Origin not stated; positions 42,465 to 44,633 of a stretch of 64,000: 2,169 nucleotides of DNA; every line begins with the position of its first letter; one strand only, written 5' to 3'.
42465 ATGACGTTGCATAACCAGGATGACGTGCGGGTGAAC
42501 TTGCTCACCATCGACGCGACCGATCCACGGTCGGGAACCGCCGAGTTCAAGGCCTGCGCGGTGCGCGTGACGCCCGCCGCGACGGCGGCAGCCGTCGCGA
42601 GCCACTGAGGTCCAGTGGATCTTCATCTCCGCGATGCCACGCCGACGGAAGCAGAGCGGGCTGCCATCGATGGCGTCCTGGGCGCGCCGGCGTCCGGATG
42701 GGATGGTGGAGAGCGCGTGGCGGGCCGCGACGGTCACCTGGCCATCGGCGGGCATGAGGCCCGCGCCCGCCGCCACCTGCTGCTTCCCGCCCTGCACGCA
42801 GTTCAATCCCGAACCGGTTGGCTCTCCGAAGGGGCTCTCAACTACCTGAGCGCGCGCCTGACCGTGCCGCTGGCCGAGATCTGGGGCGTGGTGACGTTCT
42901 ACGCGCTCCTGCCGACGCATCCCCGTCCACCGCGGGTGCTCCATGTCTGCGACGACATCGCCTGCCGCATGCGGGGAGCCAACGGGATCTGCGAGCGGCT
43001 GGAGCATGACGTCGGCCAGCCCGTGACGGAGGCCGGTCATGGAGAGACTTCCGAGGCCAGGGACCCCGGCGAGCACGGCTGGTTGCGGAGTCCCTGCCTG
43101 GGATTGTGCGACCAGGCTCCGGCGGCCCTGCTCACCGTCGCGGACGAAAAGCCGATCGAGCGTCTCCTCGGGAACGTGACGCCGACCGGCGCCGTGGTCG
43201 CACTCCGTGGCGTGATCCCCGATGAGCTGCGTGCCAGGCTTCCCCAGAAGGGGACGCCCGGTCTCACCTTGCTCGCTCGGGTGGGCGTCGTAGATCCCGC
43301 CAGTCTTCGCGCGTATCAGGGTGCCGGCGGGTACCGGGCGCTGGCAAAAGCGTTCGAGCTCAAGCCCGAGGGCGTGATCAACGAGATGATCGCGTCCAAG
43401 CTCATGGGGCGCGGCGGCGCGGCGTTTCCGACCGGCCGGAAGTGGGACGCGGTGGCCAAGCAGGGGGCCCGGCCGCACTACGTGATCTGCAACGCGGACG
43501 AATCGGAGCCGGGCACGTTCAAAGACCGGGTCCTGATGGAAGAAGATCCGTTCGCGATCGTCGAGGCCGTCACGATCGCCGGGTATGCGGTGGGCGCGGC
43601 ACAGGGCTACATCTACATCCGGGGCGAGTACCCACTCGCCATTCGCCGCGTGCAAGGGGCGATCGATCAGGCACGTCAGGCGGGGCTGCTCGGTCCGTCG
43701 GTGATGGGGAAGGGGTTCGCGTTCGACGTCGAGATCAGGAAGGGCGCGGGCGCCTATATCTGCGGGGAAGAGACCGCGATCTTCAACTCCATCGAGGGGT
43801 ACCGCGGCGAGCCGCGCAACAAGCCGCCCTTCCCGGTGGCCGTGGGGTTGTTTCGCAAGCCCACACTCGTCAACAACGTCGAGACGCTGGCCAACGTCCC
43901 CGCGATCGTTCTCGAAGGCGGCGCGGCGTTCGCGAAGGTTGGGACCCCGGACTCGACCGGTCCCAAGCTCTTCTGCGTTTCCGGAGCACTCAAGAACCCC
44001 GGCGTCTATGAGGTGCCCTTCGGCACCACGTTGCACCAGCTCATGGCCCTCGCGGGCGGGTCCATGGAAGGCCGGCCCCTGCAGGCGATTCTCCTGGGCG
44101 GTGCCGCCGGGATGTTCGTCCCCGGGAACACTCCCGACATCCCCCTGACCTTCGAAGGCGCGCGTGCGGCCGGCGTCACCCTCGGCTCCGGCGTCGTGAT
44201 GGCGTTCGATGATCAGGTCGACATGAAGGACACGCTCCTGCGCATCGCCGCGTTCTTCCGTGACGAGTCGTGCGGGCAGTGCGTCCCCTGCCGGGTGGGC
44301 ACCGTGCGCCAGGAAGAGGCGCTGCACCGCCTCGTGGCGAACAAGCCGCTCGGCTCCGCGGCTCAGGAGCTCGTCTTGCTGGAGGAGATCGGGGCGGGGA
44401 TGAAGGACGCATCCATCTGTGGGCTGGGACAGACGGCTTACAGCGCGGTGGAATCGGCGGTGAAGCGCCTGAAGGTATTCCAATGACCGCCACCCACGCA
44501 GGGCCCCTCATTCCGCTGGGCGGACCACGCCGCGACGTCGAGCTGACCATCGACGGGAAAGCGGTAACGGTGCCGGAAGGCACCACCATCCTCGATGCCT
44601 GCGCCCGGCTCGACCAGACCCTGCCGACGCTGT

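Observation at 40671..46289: NAD-type formate dehydrogenase with a split and permuted alpha subunit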

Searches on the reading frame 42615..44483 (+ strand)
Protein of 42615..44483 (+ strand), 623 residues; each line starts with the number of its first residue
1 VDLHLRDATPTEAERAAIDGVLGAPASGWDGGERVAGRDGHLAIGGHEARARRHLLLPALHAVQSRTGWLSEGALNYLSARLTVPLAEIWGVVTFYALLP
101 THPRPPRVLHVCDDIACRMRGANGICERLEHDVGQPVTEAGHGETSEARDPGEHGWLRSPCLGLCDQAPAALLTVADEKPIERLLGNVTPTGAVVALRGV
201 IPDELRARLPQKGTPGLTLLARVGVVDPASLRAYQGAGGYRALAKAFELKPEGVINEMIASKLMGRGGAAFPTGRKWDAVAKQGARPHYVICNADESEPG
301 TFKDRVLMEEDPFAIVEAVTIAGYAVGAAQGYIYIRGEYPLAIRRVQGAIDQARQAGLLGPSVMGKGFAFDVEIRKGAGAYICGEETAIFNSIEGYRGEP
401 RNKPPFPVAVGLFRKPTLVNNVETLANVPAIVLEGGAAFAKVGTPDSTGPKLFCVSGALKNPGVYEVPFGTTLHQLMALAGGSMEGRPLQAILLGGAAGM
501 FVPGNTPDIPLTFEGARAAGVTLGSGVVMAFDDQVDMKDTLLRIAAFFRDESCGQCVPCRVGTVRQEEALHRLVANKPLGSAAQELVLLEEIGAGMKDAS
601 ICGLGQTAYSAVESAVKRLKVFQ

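Call 8: search_protein_families(library=pfam, proteins=[window:42615-44483:+])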
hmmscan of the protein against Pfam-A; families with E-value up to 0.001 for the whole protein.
window:42615-44483:+ (623 aa): 5 families
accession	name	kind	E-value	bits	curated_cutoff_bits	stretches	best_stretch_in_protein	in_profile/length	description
PF01512.22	Complex1_51K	-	5.4e-49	166.4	31.2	1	261-429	4-149/150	Nuo51 FMN-binding domain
PF01257.25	2Fe-2S_thioredx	-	1.5e-23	83.7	24.8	1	51-173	10-124/145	Thioredoxin-like [2Fe-2S] ferredoxin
PF10589.14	NADH_4Fe-4S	-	7.2e-20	71.1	23.5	1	540-618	2-77/85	NADH-ubiquinone oxidoreductase-F iron-sulfur binding region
PF10531.15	SLBB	-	2.6e-09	37.2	27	1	453-491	2-40/55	SLBB domain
PF22461.2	SLBB_2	-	4.9e-06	27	27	1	451-512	1-58/79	SLBB domain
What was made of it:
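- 42615..44486 (+): Beta (diaphorase) subunit, 623 aa. A NuoE-like [2Fe-2S] domain is fused to a NuoF-like domain binding FMN, NAD(H) and a [4Fe-4S] cluster. There is no C-terminal ferredoxin extension. Pfam PF01257 (51-173), PF01512 (261-429), PF10531 and PF10589 (540-618) (call 8).
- On Electron-bifurcating HydABC/Hyl-type flavoenzyme: The protein ends at residue 623, and the last domain, PF10589, ends at 618 (call 8).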

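Call 38: search_protein_families(library=ncbifam, proteins=[window:42615-44483:+])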
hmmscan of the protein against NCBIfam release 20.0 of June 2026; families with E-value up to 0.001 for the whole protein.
window:42615-44483:+ (623 aa): 15 families
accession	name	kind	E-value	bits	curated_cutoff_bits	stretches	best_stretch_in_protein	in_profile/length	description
TIGR01959.1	nuoF_fam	equivalog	3.8e-136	453.8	558.65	1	225-619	8-402/410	NADH-quinone oxidoreductase subunit NuoF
NF010120.0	PRK13596.1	equivalog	1.3e-106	356.7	389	1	230-618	19-408/433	NADH-quinone oxidoreductase subunit NuoF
NF008436.0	PRK11278.1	equivalog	1.2e-98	330.9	749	1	227-574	23-375/448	NADH-quinone oxidoreductase subunit NuoF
NF005722.0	PRK07539.1-2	equivalog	1.7e-20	73.7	141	1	47-173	18-136/157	NADH-quinone oxidoreductase subunit NuoE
TIGR01958.1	nuoE_fam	subfamily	2e-17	63.7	142.4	1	48-174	10-128/148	NADH-quinone oxidoreductase subunit NuoE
NF005747.0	PRK07571.1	equivalog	2.7e-16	59.7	224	1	50-173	33-148/173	bidirectional hydrogenase complex protein HoxE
NF004638.0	PRK05988.1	equivalog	9.9e-16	57.9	198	1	54-173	26-137/159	formate dehydrogenase subunit gamma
TIGR01945.1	rnfC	subfamily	6.1e-13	48.1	245.95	1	244-511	114-342/435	RnfABCDGE type electron transport complex subunit C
NF003454.1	PRK05035.1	equivalog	4.7e-12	45.2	345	1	248-497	120-332/556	electron transport complex subunit RsxC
NF005721.0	PRK07539.1-1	equivalog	2.3e-11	43.5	308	1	52-170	44-154/292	NADH-quinone oxidoreductase subunit NuoE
TIGR04481.1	PR_assoc_PrdC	equivalog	6.1e-11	41.7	490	1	254-496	76-282/425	proline reductase-associated electron transfer protein PrdC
NF005724.0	PRK07539.1-4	equivalog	1.6e-10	41.2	280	1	56-173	42-152/240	NADH-quinone oxidoreductase subunit NuoE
NF005725.0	PRK07539.1-5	equivalog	4.7e-10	39.4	220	1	52-143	37-129/174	NADH-quinone oxidoreductase subunit NuoE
NF005723.0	PRK07539.1-3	equivalog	8.3e-10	38.8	226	1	48-173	18-135/158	NADH-quinone oxidoreductase subunit NuoE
NF009040.0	PRK12373.1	equivalog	1.2e-06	28.6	514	1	56-173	39-149/400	NADH-quinone oxidoreductase subunit E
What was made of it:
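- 42615..44486 (+): NuoF and NuoE models of NCBIfam (call 38).
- On MeFDH1-type NAD+-dependent FDH (alpha-beta): Pfam and NCBIfam domains on one 623-aa protein (calls 8, 38).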

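Call 39: search_solved_structures(query=window:42615-44483:+, show_alignments=0)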
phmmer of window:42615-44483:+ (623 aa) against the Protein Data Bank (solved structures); distinct sequences matched with E-value up to 0.001: 114 (the best 60 are shown).
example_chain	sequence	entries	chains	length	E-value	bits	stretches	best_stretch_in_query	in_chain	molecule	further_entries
7q4v_B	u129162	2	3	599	7.3e-117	394.5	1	219-617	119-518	Iron hydrogenase HydB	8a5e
7q4w_B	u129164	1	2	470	1.4e-113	383.7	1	233-617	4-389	Iron hydrogenase HydB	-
9bov_B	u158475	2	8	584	3.5e-113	382.4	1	219-616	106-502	NADH dehydrogenase (Quinone)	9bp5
8oh5_B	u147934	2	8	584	5e-112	378.5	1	220-617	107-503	NAD-reducing hydrogenase subunit HoxF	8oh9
8a6t_B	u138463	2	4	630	1.4e-111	377.1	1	219-619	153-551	Electron bifurcating hydrogenase subunit HydB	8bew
7t2r_B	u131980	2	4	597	4.6e-111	375.4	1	218-617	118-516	NiFe hydrogenase subunit B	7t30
9n5u_B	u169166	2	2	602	7e-111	374.8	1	220-619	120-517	NfnB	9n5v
7p5h_B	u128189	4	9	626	7.3e-107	361.5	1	219-618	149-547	Fe-hydrogenase, subunit beta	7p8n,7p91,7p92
6q9c_B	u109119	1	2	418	2.9e-106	359.5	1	229-615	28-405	NADH-quinone oxidoreductase subunit F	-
7q5y_C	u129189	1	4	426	3.1e-106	359.4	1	229-615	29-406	NADH-quinone oxidoreductase subunit F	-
6hl2_B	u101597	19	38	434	3.3e-106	359.3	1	229-615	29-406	NADH-quinone oxidoreductase subunit F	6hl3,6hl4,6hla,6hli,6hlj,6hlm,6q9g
9fii_B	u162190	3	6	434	1.2e-105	357.5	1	229-615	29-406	NADH-quinone oxidoreductase subunit F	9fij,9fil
6q9k_B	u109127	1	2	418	1.4e-105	357.2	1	229-615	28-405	NADH-quinone oxidoreductase subunit F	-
6r7p_B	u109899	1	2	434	1.6e-105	357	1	229-615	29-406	NADH-quinone oxidoreductase subunit F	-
9fdj_B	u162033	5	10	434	3.3e-105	356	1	229-615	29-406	NADH-quinone oxidoreductase subunit F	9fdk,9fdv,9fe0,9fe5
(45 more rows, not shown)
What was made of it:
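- On MeFDH1-type NAD+-dependent FDH (alpha-beta): It matches 7e5z_B (call 39).
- It carries the FMN/NADH and [4Fe-4S] domains (calls 8, 38, 39). The best PDB matches of the NuoF part are HydB and NfnB subunits of bifurcating enzymes, at E 7e-117 against 1e-90 for FdsB (call 39).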
